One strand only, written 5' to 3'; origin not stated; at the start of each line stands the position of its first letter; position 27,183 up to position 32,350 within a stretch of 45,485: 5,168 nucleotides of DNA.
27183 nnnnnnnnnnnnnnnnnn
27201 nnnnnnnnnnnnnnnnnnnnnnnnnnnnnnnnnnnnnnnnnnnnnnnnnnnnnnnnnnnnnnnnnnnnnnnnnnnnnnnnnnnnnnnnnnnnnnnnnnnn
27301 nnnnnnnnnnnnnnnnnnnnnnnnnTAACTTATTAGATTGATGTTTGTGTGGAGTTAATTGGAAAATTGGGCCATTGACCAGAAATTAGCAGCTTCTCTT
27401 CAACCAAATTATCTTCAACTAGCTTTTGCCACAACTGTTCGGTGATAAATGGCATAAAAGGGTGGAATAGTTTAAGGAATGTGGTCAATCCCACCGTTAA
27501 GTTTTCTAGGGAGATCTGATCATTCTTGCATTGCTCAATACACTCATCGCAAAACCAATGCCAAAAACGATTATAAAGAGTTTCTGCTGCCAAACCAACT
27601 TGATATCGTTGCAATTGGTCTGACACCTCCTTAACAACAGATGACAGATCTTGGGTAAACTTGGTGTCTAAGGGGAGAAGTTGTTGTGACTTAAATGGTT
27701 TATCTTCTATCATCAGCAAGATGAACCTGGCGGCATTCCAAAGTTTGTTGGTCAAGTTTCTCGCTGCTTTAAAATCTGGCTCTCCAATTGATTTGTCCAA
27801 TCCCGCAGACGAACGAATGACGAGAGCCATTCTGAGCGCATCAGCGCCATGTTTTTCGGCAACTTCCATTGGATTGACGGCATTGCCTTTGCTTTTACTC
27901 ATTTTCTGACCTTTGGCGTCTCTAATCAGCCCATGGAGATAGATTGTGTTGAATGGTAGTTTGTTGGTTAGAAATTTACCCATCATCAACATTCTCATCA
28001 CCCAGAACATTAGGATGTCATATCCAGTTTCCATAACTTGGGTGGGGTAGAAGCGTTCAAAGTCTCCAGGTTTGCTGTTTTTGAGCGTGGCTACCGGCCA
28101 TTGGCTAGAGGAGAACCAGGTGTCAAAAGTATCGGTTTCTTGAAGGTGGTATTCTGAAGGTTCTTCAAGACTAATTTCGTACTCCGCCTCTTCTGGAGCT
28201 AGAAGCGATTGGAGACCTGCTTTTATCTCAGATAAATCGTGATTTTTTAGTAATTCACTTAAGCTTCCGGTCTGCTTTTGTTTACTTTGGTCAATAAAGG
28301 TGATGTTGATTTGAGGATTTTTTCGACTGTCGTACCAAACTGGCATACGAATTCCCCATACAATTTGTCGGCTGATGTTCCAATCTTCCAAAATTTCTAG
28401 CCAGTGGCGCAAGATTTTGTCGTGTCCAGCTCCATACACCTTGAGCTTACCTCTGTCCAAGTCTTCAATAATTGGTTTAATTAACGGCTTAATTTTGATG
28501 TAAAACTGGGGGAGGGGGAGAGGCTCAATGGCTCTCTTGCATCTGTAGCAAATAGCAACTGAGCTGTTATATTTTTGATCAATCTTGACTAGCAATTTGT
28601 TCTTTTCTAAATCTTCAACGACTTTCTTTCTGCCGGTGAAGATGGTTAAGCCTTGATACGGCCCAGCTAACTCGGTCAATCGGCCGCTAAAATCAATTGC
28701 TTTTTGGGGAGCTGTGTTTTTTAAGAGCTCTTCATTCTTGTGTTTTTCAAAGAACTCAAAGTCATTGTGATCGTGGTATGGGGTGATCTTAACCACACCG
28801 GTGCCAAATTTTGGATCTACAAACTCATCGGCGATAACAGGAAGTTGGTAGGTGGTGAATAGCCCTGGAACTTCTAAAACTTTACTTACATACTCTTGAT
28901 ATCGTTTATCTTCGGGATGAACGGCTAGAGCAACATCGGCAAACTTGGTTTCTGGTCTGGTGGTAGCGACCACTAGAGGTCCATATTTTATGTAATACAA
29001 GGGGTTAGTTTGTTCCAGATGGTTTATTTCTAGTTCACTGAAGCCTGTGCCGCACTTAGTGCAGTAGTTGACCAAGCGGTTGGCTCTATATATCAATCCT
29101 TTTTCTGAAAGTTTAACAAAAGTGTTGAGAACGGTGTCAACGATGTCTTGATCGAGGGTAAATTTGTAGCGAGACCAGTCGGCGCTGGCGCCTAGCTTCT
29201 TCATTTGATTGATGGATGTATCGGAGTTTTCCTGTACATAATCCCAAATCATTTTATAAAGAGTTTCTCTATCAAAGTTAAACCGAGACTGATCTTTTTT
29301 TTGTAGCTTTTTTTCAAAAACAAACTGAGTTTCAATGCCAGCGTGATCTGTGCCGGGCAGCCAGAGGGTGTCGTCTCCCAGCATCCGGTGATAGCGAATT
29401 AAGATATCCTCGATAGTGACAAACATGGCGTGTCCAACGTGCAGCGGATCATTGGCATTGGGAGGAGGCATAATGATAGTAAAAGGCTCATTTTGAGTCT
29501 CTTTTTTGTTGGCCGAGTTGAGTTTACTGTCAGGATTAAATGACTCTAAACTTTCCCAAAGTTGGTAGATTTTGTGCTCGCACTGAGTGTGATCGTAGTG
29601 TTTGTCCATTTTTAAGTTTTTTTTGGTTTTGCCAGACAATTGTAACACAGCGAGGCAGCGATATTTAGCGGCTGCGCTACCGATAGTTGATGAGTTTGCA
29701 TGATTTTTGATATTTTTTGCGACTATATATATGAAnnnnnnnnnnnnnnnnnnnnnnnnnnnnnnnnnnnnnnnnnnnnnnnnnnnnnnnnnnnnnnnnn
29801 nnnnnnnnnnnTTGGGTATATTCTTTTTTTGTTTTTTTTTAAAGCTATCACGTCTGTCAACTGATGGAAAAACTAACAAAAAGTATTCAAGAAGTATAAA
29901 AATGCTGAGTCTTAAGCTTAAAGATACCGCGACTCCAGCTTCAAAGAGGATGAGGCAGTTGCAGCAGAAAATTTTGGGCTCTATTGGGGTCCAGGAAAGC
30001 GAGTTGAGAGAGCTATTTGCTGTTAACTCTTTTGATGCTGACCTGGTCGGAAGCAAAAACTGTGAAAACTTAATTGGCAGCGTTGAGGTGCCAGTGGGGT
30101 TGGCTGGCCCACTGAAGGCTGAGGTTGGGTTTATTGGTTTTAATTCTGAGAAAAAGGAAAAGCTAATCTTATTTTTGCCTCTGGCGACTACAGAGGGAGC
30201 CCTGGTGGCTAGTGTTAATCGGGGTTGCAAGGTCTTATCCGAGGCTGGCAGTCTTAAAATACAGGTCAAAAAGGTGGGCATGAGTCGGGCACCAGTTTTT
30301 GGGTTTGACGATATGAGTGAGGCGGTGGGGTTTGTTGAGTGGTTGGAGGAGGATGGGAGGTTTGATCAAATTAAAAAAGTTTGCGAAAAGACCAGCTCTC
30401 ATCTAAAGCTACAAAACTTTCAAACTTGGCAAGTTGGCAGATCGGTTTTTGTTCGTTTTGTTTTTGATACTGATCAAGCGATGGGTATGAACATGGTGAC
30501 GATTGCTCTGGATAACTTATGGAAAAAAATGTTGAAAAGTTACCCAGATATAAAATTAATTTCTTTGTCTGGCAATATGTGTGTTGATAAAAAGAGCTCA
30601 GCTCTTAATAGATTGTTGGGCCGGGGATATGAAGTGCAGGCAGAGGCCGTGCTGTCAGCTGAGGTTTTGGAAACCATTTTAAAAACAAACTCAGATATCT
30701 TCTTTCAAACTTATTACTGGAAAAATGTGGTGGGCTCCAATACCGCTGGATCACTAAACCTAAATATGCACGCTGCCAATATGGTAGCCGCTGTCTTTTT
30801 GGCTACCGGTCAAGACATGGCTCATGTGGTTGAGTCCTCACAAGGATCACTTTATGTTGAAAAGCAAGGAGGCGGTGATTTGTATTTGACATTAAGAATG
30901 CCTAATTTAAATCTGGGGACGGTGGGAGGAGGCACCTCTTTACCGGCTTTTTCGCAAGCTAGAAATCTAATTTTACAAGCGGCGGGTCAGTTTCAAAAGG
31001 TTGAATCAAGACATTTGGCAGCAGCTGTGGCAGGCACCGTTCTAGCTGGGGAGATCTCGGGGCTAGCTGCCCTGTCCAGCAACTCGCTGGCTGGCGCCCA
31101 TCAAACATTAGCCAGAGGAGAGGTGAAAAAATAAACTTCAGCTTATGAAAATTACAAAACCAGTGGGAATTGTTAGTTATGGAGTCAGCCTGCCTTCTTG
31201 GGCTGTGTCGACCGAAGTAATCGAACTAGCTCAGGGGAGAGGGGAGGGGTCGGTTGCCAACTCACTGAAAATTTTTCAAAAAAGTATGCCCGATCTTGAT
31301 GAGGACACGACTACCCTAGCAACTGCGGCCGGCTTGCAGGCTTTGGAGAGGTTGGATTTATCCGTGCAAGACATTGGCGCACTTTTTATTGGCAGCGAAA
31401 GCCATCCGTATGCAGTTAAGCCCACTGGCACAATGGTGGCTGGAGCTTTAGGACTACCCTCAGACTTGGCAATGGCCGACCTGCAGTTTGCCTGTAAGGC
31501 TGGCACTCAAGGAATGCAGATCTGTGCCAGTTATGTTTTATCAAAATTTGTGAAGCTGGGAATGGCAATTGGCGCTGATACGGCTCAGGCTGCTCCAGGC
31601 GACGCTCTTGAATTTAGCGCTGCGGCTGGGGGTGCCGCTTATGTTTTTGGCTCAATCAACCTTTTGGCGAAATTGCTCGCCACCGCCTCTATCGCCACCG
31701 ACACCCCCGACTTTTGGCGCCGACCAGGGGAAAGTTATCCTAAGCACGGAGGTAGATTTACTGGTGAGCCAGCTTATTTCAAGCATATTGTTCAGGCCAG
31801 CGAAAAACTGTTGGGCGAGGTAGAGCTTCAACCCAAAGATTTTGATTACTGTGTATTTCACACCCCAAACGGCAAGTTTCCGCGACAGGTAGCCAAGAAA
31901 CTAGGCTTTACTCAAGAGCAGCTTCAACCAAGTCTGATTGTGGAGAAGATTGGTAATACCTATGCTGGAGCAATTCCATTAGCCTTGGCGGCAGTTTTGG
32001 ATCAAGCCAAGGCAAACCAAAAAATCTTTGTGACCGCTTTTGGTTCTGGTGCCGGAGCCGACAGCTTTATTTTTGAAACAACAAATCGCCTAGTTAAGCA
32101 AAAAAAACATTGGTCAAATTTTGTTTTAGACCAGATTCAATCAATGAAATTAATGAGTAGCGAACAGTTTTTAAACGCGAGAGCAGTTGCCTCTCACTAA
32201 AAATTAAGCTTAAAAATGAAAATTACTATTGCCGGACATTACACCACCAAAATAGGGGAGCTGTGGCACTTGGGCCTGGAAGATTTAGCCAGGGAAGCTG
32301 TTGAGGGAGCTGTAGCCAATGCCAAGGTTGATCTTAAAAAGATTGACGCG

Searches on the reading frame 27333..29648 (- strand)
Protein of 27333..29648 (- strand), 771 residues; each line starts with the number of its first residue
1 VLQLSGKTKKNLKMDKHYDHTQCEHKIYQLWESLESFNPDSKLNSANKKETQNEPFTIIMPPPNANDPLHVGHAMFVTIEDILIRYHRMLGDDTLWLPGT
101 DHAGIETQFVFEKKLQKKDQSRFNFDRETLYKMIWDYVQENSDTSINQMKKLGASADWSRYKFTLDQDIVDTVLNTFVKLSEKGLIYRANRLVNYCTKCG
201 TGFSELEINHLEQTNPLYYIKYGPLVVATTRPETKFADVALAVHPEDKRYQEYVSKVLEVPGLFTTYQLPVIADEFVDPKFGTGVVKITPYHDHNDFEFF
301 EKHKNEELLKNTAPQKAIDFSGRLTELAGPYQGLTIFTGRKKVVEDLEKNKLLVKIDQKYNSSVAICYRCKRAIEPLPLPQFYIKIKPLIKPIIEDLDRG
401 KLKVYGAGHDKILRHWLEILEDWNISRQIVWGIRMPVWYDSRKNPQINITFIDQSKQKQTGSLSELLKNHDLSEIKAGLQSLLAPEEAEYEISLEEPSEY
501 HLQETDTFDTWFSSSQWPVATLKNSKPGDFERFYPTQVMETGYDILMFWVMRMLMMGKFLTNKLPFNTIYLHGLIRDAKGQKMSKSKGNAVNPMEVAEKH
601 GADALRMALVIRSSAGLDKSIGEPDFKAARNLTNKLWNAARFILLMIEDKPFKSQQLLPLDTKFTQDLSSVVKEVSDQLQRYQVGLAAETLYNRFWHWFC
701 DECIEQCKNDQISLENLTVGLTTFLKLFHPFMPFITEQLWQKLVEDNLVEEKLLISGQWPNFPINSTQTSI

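Call 6: search_protein_families(library=pfam, proteins=[window:27333-29648:-], max_evalue=0.001)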
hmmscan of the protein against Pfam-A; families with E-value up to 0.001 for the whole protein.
window:27333-29648:- (771 aa): 5 families
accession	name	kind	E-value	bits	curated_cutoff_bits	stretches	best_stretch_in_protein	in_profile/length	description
PF00133.28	tRNA-synt_1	-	5.3e-114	381.6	22.7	1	26-618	1-410/414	tRNA synthetases class I (I, L, M and V)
PF09334.17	tRNA-synt_1g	-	9.5e-23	81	20.1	2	61-206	6-133/391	tRNA synthetases class I (M)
PF08264.19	Anticodon_1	-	4.6e-18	65.9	25.1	1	663-763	3-107/148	Anticodon-binding domain of tRNA ligase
PF01406.26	tRNA-synt_1e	-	0.00031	20.7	27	0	566-610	237-281/301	tRNA synthetases class I (C) catalytic domain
PF13603.12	tRNA-synt_1_2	-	0.00038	20.4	25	0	265-304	94-133/185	Leucyl-tRNA synthetase, editing domain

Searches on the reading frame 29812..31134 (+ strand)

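Call 6: search_protein_families(library=pfam, proteins=[window:29812-31134:+], max_evalue=0.001)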
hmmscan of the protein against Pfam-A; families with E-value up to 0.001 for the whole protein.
window:29812-31134:+ (440 aa): 1 family
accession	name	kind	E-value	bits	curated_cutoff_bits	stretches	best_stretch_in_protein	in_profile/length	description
PF00368.23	HMG-CoA_red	-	6.8e-106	354.8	27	1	52-435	11-368/368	Hydroxymethylglutaryl-coenzyme A reductase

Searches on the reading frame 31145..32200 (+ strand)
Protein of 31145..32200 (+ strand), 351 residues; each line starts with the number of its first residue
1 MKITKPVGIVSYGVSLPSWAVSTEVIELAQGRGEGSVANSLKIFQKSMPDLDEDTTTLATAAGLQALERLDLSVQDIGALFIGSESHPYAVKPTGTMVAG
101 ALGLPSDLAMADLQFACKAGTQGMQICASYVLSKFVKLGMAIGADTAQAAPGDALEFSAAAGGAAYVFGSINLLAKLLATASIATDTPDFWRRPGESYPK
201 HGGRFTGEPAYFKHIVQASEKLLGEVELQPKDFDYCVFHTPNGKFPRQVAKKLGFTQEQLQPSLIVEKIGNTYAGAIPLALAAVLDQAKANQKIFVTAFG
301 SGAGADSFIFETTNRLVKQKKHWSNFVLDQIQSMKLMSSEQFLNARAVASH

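Call 8: search_protein_families(library=pfam, proteins=[window:31145-32200:+], max_evalue=0.001)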
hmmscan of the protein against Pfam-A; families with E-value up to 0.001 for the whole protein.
window:31145-32200:+ (351 aa): 2 families
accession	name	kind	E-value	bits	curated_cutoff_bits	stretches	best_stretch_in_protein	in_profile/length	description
PF08541.16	ACP_syn_III_C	-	3.2e-14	53.3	26.6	1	226-310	4-88/90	3-Oxoacyl-[acyl-carrier-protein (ACP)] synthase III C terminal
PF08540.16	HMG_CoA_synt_C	-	4.1e-06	27.1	25.1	0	255-318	139-207/280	Hydroxymethylglutaryl-coenzyme A synthase C terminal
